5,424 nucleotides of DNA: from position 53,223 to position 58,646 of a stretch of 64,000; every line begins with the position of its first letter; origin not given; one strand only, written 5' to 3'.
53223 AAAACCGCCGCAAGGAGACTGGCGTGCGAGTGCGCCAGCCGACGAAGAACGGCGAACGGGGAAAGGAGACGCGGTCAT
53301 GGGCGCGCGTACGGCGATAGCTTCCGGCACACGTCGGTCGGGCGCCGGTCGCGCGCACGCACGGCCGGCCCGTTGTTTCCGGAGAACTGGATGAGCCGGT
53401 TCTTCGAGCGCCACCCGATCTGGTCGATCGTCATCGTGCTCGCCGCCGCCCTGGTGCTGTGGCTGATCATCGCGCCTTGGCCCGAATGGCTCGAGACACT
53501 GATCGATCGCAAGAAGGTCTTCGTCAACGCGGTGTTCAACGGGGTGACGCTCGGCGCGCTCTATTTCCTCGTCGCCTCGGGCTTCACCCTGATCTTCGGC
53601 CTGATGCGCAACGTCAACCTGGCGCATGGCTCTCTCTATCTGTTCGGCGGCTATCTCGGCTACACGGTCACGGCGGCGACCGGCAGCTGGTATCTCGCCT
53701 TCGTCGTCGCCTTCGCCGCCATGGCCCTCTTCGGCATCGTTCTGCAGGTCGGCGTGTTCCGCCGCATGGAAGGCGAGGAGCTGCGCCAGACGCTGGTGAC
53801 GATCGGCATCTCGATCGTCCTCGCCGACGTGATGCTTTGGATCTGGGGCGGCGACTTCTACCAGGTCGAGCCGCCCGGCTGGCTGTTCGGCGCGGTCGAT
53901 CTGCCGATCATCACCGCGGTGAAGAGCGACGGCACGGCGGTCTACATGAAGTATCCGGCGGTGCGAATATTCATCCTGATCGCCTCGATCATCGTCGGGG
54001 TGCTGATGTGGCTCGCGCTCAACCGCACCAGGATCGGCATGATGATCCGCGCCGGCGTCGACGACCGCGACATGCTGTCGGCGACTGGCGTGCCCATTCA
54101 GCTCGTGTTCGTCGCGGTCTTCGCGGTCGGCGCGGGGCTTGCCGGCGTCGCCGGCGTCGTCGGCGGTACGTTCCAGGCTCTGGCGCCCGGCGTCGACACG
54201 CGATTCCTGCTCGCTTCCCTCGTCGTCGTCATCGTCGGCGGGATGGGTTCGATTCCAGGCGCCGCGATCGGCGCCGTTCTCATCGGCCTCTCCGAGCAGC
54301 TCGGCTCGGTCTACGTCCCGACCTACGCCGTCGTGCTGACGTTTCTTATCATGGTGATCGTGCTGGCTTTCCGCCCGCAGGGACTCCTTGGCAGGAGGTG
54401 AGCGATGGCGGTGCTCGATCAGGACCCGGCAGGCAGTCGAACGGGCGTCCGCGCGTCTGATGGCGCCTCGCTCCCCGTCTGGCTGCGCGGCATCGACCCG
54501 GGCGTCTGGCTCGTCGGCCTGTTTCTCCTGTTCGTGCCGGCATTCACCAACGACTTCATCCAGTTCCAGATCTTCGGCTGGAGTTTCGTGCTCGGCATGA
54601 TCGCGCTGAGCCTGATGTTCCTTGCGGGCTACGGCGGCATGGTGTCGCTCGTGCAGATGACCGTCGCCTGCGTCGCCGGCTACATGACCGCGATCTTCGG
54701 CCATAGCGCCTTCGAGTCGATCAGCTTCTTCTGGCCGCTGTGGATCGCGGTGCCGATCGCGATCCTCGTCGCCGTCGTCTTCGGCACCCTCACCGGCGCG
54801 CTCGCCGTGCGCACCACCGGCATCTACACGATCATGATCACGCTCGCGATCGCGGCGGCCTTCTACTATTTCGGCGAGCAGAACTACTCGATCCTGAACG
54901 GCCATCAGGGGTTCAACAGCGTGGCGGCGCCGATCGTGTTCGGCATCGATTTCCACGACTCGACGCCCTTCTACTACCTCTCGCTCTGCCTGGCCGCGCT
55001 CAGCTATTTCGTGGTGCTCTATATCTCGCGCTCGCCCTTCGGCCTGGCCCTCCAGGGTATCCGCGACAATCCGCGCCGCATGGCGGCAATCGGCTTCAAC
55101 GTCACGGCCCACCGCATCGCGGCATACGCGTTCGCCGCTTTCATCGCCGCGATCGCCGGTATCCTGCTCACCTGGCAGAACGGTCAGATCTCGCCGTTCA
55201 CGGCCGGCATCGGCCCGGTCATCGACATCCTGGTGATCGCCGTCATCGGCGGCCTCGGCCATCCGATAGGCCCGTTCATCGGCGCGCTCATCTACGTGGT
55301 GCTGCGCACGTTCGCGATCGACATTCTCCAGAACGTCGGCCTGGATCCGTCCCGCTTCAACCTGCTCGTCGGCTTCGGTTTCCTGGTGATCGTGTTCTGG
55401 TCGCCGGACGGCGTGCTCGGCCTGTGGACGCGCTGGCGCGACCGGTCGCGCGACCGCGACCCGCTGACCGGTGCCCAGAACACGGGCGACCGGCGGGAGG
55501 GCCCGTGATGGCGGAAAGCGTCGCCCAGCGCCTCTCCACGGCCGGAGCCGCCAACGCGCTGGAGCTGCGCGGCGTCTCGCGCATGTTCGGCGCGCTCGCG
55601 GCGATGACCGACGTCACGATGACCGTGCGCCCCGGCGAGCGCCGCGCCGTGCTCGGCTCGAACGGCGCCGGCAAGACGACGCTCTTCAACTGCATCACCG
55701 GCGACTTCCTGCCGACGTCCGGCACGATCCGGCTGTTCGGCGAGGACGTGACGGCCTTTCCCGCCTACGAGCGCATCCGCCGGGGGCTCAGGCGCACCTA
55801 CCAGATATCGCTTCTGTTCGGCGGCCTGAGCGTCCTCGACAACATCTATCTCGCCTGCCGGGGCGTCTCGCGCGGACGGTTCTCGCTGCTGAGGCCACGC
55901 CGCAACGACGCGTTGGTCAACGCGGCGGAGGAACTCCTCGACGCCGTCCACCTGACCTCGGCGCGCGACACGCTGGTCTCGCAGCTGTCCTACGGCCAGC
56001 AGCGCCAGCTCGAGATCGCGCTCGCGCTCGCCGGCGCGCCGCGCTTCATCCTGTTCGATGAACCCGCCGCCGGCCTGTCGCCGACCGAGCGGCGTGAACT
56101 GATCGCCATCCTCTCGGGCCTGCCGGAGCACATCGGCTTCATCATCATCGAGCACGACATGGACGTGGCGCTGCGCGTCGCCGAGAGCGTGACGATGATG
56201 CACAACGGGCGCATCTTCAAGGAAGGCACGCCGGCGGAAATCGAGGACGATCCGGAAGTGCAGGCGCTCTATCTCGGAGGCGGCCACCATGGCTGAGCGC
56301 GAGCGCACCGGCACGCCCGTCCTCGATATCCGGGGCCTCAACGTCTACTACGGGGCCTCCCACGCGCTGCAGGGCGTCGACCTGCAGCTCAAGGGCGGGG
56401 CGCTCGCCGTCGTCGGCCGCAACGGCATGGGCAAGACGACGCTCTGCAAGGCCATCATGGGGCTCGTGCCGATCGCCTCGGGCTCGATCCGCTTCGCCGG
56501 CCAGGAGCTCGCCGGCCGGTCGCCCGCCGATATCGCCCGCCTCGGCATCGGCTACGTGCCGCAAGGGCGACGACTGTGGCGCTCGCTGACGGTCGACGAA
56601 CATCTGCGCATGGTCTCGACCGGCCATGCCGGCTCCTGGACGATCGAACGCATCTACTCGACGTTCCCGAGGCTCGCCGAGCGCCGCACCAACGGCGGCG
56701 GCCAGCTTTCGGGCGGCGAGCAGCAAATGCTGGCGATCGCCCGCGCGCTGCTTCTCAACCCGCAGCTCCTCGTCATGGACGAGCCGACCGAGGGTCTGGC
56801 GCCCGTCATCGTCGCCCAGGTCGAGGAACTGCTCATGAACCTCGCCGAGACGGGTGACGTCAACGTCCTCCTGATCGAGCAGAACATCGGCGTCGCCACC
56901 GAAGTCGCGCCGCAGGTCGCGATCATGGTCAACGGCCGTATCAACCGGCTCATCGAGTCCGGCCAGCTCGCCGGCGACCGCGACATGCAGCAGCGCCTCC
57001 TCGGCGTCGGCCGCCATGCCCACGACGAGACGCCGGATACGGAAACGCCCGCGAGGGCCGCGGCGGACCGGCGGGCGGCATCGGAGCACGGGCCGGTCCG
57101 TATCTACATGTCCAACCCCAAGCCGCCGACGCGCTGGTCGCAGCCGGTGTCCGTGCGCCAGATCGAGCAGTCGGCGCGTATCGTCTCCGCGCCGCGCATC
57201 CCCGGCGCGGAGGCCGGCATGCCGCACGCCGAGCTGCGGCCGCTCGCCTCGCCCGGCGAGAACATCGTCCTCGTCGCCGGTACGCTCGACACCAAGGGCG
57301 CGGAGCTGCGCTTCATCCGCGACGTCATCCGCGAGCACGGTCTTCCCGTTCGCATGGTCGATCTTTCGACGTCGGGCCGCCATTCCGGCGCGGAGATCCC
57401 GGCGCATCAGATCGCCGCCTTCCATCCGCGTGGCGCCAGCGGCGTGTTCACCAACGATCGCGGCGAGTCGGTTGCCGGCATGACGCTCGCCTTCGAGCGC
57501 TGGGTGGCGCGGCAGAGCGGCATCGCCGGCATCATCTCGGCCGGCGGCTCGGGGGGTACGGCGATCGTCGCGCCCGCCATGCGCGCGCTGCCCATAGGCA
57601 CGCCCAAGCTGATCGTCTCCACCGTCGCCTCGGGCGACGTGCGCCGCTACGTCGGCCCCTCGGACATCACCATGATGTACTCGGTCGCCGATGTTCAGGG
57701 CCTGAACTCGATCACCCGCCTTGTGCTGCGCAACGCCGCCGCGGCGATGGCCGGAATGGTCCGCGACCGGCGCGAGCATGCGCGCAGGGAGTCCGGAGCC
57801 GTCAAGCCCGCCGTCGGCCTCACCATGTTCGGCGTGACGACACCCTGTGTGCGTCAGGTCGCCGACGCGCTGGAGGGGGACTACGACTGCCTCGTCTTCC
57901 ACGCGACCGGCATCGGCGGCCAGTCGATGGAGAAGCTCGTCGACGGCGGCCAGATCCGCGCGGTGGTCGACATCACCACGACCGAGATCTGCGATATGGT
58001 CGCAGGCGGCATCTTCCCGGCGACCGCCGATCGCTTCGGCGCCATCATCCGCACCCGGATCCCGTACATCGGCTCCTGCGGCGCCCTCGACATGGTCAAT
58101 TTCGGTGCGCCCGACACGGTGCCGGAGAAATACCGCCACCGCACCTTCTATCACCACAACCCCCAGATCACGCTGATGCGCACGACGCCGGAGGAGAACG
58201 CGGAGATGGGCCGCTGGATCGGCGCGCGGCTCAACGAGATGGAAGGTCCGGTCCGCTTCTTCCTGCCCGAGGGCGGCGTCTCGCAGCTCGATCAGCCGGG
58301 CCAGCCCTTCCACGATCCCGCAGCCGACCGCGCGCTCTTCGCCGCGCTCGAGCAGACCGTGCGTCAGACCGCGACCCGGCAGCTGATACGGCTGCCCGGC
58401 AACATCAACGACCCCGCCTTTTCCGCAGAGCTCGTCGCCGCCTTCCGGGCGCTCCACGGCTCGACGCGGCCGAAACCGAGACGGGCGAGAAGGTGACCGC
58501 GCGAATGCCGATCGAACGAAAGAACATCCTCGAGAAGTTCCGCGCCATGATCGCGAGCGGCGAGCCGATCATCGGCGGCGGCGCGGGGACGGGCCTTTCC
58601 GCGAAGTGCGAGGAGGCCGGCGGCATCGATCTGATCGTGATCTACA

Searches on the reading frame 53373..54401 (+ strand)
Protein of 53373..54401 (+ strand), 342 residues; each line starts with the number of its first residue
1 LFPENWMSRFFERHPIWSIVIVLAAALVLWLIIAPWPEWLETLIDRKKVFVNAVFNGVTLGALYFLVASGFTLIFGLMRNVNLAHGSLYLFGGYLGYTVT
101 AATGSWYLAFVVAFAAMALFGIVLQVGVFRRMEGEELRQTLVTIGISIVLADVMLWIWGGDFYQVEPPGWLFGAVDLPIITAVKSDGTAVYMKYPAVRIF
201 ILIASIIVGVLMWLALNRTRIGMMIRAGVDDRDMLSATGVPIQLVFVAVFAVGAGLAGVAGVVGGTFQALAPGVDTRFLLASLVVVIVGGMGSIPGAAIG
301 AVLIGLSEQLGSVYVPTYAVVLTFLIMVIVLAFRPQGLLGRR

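Call 51: search_protein_families(library=pfam, proteins=[window:53373-54401:+], max_evalue=0.00001)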
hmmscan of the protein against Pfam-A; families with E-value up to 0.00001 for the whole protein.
window:53373-54401:+ (342 aa): 1 family
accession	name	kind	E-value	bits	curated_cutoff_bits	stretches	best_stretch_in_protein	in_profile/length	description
PF02653.21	BPD_transp_2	-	6.2e-33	114.5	26.8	1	54-331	2-269/269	Branched-chain amino acid transport system / permease component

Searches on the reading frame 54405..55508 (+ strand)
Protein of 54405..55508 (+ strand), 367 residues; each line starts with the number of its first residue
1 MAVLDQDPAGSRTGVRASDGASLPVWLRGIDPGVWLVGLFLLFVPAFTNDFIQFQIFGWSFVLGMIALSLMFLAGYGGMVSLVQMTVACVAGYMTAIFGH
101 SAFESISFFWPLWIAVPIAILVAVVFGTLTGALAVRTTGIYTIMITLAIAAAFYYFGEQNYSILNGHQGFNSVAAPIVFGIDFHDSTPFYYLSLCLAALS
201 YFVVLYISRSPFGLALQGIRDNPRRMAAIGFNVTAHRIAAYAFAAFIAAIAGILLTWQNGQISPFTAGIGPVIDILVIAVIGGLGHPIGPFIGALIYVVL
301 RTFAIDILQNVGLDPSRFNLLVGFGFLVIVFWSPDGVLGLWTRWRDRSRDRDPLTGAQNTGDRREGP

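Call 51: search_protein_families(library=pfam, proteins=[window:54405-55508:+], max_evalue=0.00001)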
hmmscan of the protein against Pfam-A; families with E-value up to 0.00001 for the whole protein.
window:54405-55508:+ (367 aa): 1 family
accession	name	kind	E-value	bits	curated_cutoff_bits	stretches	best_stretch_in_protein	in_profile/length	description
PF02653.21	BPD_transp_2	-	5.5e-37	127.8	26.8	1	54-330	3-268/269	Branched-chain amino acid transport system / permease component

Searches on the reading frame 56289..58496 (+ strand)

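Call 51: search_protein_families(library=pfam, proteins=[window:56289-58496:+], max_evalue=0.00001)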
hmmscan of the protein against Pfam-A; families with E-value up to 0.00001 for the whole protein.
window:56289-58496:+ (735 aa): 4 families
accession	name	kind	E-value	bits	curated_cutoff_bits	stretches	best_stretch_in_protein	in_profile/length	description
PF23189.1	UPF0261_C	-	1e-90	303.2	27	1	506-722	1-217/218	Uncharacterised protein family (UPF0261) C-terminal domain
PF06792.17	UPF0261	-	2.9e-60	203.7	27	1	326-494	2-174/176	Uncharacterised protein family (UPF0261) N-terminal domain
PF00005.33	ABC_tran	-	4e-28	99.2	25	1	28-167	2-136/137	ABC transporter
PF13304.12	AAA_21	-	4.4e-08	34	27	0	139-189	237-289/304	AAA domain, putative AbiEii toxin, Type IV TA system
